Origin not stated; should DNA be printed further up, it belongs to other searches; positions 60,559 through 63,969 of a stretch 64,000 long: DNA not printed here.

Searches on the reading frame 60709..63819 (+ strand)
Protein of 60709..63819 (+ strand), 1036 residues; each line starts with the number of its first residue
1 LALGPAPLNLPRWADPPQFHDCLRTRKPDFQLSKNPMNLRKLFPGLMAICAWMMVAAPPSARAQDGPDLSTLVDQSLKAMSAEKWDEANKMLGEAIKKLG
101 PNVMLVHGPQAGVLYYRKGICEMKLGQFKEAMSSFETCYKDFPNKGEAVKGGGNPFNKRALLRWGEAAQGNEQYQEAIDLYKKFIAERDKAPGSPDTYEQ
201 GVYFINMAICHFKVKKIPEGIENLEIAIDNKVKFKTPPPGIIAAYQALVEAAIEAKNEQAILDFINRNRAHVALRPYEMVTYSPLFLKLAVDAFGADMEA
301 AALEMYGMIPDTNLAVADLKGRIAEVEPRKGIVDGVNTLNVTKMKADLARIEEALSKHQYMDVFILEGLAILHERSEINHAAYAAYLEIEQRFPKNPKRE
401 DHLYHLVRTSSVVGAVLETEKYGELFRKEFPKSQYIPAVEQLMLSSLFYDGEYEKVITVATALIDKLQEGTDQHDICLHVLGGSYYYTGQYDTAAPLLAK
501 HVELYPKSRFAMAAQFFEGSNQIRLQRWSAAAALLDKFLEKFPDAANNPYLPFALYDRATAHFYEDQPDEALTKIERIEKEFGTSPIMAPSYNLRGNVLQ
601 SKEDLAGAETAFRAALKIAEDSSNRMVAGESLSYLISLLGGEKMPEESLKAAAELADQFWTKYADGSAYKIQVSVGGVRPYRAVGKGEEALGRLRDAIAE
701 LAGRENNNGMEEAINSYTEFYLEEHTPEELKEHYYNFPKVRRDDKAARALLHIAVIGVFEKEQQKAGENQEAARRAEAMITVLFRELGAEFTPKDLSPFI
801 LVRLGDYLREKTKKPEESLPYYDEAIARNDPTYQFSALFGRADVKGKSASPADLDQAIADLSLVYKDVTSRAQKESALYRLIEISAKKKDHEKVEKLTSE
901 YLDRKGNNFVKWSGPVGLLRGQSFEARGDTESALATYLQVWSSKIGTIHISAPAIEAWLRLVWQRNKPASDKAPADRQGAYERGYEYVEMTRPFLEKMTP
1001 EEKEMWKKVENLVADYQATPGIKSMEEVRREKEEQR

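Call 66: search_protein_families(library=pfam, proteins=[window:60709-63819:+], max_evalue=0.00001)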
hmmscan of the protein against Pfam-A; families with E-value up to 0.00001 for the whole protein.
window:60709-63819:+ (1036 aa): 9 families
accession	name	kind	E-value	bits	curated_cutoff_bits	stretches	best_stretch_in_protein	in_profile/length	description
PF07719.23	TPR_2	-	4.1e-20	70.6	27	0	114-144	3-33/34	Tetratricopeptide repeat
PF00515.34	TPR_1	-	1.3e-18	66.4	27.8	0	114-137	3-26/34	Tetratricopeptide repeat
PF13428.12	TPR_14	-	7.9e-17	60.5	23.5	0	479-512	5-38/44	Tetratricopeptide repeat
PF13424.12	TPR_12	-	1.3e-15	57.7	30.1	0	555-620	6-76/77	Tetratricopeptide repeat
PF13174.12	TPR_6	-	2.4e-15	56.5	26.3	0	115-144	3-32/33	Tetratricopeptide repeat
PF13432.12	TPR_16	-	1.5e-14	54.5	32.7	0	556-621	1-63/65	Tetratricopeptide repeat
PF13181.12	TPR_8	-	4.8e-11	42.3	25.7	0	589-621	1-33/34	Tetratricopeptide repeat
PF09976.15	TPR_21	-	4.4e-07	30.3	25.5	0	499-626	63-183/193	Tetratricopeptide repeat-like domain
PF13176.12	TPR_7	-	4.4e-06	26.8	27.9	0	478-505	2-29/36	Tetratricopeptide repeat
